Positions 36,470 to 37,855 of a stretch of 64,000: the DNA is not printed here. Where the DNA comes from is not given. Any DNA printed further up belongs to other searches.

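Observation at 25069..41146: Roughly 16-kb catabolic island of unknown substrate with BKACE, FAH, amidohydrolase, ACAD, acyl-CoA synthetase, MBL hydrolase and esterase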

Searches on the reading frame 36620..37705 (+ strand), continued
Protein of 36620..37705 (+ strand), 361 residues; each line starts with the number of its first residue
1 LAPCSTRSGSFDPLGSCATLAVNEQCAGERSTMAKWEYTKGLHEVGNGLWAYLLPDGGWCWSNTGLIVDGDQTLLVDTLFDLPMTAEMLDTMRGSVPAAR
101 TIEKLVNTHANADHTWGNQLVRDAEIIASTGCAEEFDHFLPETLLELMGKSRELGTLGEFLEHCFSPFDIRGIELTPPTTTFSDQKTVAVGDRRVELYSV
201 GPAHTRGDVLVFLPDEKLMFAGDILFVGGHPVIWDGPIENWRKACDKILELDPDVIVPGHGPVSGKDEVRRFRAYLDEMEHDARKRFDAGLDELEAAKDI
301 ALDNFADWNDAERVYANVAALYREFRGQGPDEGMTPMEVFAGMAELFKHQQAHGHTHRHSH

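Call 38: find_encoding_contigs(protein=P0201, flank=10000, max_places=1)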
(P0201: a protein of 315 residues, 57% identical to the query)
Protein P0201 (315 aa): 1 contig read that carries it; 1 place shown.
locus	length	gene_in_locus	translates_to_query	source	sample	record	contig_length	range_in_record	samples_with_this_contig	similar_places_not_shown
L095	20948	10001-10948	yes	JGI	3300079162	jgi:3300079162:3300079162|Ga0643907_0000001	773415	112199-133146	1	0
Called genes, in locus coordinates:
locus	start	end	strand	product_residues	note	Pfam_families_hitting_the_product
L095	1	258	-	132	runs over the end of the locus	PF08818:DUF1801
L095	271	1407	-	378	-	PF00196:GerE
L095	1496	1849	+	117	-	-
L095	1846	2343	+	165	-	PF12973:Cupin_7 (weak), PF07883:Cupin_2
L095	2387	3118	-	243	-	-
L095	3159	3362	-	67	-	-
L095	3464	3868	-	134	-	PF07366:SnoaL, PF12680:SnoaL_2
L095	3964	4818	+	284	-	PF00657:Lipase_GDSL (weak), PF13472:Lipase_GDSL_2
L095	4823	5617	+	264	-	PF03141:Methyltransf_29 (weak), PF01209:Ubie_methyltran, PF13489:Methyltransf_23, PF08241:Methyltransf_11, PF08242:Methyltransf_12, PF13649:Methyltransf_25, PF13847:Methyltransf_31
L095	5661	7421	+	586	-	PF12077:DUF3556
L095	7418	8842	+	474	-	PF00890:FAD_binding_2 (weak), PF01266:DAO (weak), PF01494:FAD_binding_3 (faint), PF01593:Amino_oxidase (weak), PF01946:Thi4 (weak), PF12831:FAD_oxidored (weak), PF13450:NAD_binding_8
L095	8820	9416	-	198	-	PF01872:RibD_C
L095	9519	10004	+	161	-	PF12680:SnoaL_2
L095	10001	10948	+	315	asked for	PF00753:Lactamase_B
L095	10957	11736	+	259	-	PF05175:MTS (weak), PF13489:Methyltransf_23, PF01728:FtsJ (faint), PF13847:Methyltransf_31, PF08241:Methyltransf_11, PF08242:Methyltransf_12, PF13649:Methyltransf_25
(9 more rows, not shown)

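Call 43: search_solved_structures(query=window:36716-37705:+, max_evalue=0.00001)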
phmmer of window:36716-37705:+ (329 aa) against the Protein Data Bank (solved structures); distinct sequences matched with E-value up to 0.00001: 94 (the best 60 are shown).
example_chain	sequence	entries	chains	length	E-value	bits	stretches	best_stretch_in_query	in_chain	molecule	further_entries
8d2z_A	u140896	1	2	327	5.5e-15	58.4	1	30-239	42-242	Metallo-beta-lactamase superfamily protein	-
6v3q_A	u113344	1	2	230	6.9e-12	48.2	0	163-236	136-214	Metallo-beta-lactamase FIM-1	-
9cv1_A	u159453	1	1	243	3.7e-11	45.9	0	10-95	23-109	Metallo-beta-lactamase type 2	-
5a87_A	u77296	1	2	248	3.9e-11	45.8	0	10-95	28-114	METALLO-BETA-LACTAMASE VIM-5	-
4uwp_B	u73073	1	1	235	4.9e-11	45.4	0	10-95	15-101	METALLO-BETA-LACTAMASE VIM-26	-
5n55_A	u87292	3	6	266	5.2e-11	45.4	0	10-95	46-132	Class B metallo-beta-lactamase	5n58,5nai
5ls3_B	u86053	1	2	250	5.4e-11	45.3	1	20-239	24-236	Beta-lactamase IMP-1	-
6op6_A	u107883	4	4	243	6.8e-11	45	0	10-95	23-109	Metallo-beta-lactamase VIM-20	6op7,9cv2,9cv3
7yrp_A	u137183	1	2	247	7.7e-11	44.8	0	10-95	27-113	Metallo-beta-lactamase VIM-28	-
5mxq_A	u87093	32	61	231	8.1e-11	44.7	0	10-95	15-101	Beta-lactamase VIM-2 | Beta-lactamase class B VIM-2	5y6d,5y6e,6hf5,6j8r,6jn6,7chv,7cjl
1ko2_A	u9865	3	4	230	8.1e-11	44.7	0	10-94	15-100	VIM-2 metallo-beta-lactamase | Metallo-beta-lactamase VIM-2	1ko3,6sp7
8y4i_A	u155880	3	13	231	8.1e-11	44.7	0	10-95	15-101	Metal Beta-Lactamase VIM-2 | Metal-Beta-Lactamase VIM-2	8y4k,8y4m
4uwo_B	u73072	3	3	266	8.1e-11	44.7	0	10-95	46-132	METALLO-BETA-LACTAMASE VIM-26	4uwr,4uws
5n4s_A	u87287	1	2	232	8.1e-11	44.7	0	10-95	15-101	Beta-lactamase VIM-2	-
5mxr_A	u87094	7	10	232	8.1e-11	44.7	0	10-95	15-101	Beta-lactamase VIM-2 | Metallo-beta-lactamase VIM-2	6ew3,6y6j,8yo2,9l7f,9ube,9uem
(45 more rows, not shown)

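Call 46: list_cluster_members(proteins=[P0121, P0125, P0165, P0004, P0002])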
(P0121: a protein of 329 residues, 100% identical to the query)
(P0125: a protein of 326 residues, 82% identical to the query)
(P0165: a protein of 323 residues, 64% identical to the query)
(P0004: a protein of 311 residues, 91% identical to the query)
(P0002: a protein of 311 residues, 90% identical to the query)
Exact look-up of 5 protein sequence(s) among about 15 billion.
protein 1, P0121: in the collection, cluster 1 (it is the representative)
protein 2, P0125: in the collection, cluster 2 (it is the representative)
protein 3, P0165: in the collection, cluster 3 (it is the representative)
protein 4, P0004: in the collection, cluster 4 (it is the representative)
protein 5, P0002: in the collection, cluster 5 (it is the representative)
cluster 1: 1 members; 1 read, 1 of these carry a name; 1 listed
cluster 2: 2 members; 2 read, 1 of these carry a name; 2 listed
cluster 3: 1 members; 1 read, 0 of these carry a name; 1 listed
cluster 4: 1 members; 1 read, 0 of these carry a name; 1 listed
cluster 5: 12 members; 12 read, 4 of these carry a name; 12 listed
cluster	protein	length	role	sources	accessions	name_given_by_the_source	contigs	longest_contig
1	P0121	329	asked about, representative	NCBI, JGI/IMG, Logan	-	cyclase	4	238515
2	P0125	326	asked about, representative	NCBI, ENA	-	-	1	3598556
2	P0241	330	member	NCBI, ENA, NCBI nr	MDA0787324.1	MAG: MBL fold metallo-hydrolase [Proteobacteria bacterium] | MBL fold metallo-hydrolase [Pseudomonadota bacterium]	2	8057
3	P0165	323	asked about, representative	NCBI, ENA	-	-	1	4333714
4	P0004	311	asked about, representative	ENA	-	-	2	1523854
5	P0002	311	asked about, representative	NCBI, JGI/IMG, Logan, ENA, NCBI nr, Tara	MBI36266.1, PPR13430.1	MAG: 3-keto-5-aminohexanoate cleavage protein [Alphaproteobacteria bacterium] | uncharacterized protein (DUF849 family) | 3-keto-5-aminohexanoate cleavage protein [Alphaproteobacteria bacterium]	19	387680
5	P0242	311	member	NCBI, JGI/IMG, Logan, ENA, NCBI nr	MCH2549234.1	MAG: 3-keto-5-aminohexanoate cleavage protein [Alphaproteobacteria bacterium] | 3-keto-5-aminohexanoate cleavage protein [Alphaproteobacteria bacterium]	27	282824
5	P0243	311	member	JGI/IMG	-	uncharacterized protein (DUF849 family)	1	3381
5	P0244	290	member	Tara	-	strand:+ start:2733 stop:3605 length:873 start_codon:yes stop_codon:yes gene_type:complete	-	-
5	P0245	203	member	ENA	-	-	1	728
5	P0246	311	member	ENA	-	-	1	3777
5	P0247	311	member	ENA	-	-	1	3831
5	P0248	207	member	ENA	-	-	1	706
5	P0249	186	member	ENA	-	-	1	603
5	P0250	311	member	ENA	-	-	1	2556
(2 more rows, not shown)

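Call 68: find_related_loci(query=A2, collection=metagenome_contigs, flank=10000)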
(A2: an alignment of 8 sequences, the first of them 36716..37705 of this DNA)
Query A2 (329 aa) in metagenome_contigs; peptide patterns used: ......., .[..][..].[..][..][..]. (x = any residue, [..] = any of these).
330 stretches matched a pattern; 180 encode a relative of the query (tblastn E <= 1e-3); the best 80 are kept; 80 distinct loci.
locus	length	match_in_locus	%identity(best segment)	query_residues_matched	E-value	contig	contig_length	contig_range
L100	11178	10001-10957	83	1-319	0e+0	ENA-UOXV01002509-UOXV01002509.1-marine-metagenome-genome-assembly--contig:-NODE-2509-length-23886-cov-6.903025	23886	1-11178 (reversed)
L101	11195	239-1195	83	1-319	0e+0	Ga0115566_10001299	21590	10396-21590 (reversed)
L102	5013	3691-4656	83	1-322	0e+0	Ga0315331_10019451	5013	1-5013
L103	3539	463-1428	83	1-322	0e+0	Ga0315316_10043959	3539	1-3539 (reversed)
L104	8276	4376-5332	83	1-319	0e+0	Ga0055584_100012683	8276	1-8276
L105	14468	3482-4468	80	1-329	0e+0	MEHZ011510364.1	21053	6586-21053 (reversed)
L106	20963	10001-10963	80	1-321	0e+0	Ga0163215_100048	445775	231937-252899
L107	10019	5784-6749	75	1-322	3e-173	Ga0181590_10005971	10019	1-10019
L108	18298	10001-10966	75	1-322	3e-173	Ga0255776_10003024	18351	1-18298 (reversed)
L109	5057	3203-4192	74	1-327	1e-176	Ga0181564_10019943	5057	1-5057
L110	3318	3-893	76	23-319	4e-167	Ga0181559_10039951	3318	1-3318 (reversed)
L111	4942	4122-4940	77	1-273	6e-153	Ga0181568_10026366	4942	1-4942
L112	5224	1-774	81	64-321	5e-150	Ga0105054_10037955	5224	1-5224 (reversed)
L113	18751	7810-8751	66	1-316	2e-144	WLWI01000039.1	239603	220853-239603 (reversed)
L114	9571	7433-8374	66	1-316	4e-143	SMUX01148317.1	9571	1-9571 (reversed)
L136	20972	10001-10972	51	1-325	2e-113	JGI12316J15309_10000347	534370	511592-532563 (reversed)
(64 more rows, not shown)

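Call 83: search_protein_families(library=pfam, proteins=[L136:3443-4981:-, L136:3422-4720:+, L136:6106-6810:-, L136:6154-6876:+, L136:12653-13213:+, L136:13240-14187:-, L136:14184-15737:-, L136:15762-16952:-, L136:17471-19501:-, L136:19572-20663:+], max_evalue=0.001)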
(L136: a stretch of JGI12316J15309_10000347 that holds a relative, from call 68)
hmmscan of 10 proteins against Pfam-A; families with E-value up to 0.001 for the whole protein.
L136:3443-4981:- (512 aa): 3 families
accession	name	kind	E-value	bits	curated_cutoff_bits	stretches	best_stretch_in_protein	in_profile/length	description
PF13400.11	Tad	-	9.1e-11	42.4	22.3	1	47-94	1-47/47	Putative Flp pilus-assembly TadE/G-like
PF13519.12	VWA_2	-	5.5e-06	27.4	27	0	183-233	2-49/107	von Willebrand factor type A domain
PF00092.34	VWA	-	1.2e-05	26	23.8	0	406-483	103-157/174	von Willebrand factor type A domain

L136:3422-4720:+ (432 aa): 0 families

L136:6106-6810:- (234 aa): 3 families
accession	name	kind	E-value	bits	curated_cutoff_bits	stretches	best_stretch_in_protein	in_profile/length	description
PF17939.6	TetR_C_30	-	2.3e-28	99.2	26.3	1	105-215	2-114/115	Tetracyclin repressor-like, C-terminal domain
PF00440.29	TetR_N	-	2.4e-12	46.9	24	1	24-69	1-46/47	Bacterial regulatory proteins, tetR family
PF09209.16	CecR_C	-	2.8e-06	27.8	24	1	110-216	13-124/125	HTH-type transcriptional dual regulator CecR, C-terminal domain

L136:6154-6876:+ (240 aa): 0 families

L136:12653-13213:+ (186 aa): 10 families
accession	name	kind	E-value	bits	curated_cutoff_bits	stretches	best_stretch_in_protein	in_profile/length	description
PF00196.25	GerE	-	8.3e-19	67.4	23.5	1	123-173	3-53/57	Bacterial regulatory proteins, luxR family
PF13426.13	PAS_9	-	1.5e-14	54.5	27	1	18-115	7-102/103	PAS domain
PF00989.32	PAS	-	2.5e-11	44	22.6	1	12-102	9-100/113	PAS fold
PF08281.18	Sigma70_r4_2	-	2.3e-06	27.6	25.7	1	123-165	11-54/54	Sigma-70, region 4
PF08448.16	PAS_4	-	9.4e-06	26.3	23.1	1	10-114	1-105/110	PAS fold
PF13188.13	PAS_8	-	1.5e-05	25.1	21.8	1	10-56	7-55/65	PAS domain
PF13384.12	HTH_23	-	3.8e-05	23.8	24.6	1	124-160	3-40/50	Homeodomain-like domain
PF08447.18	PAS_3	-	4.8e-05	24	25.6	1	27-100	3-77/89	PAS fold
PF04545.22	Sigma70_r4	-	0.00016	21.5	24.1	1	123-165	5-48/50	Sigma-70, region 4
PF07638.17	Sigma70_ECF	-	0.0002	21.8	21.1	1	124-160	138-174/185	ECF sigma factor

L136:13240-14187:- (315 aa): 1 family
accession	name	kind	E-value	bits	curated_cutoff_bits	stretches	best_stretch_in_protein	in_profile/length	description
PF02653.21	BPD_transp_2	-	5.5e-37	127.8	26.8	1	43-305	2-268/269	Branched-chain amino acid transport system / permease component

L136:14184-15737:- (517 aa): 2 families
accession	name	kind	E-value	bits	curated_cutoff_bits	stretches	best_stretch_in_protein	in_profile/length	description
PF00005.33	ABC_tran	-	3.3e-48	164.2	25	2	30-177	2-137/137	ABC transporter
PF13304.12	AAA_21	-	1.1e-08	36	27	0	407-462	237-295/304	AAA domain, putative AbiEii toxin, Type IV TA system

L136:15762-16952:- (396 aa): 1 family
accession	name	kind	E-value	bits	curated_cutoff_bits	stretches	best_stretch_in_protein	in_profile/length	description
PF02538.19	Hydantoinase_B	-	2.6e-94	317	26.8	1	1-348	172-518/519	Hydantoinase B/oxoprolinase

L136:17471-19501:- (676 aa): 3 families
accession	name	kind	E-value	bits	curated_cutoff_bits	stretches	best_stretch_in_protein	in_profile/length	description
PF01968.24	Hydantoinase_A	-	7.7e-93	311.3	22.9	1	202-487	1-290/291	Hydantoinase/oxoprolinase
PF05378.19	Hydant_A_N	-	1.3e-47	162.2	25.2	1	7-181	1-175/176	Hydantoinase/oxoprolinase N-terminal region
PF19278.4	Hydant_A_C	-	1.3e-15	57.7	21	1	502-659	12-180/193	Hydantoinase/oxoprolinase C-terminal domain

L136:19572-20663:+ (363 aa): 0 families
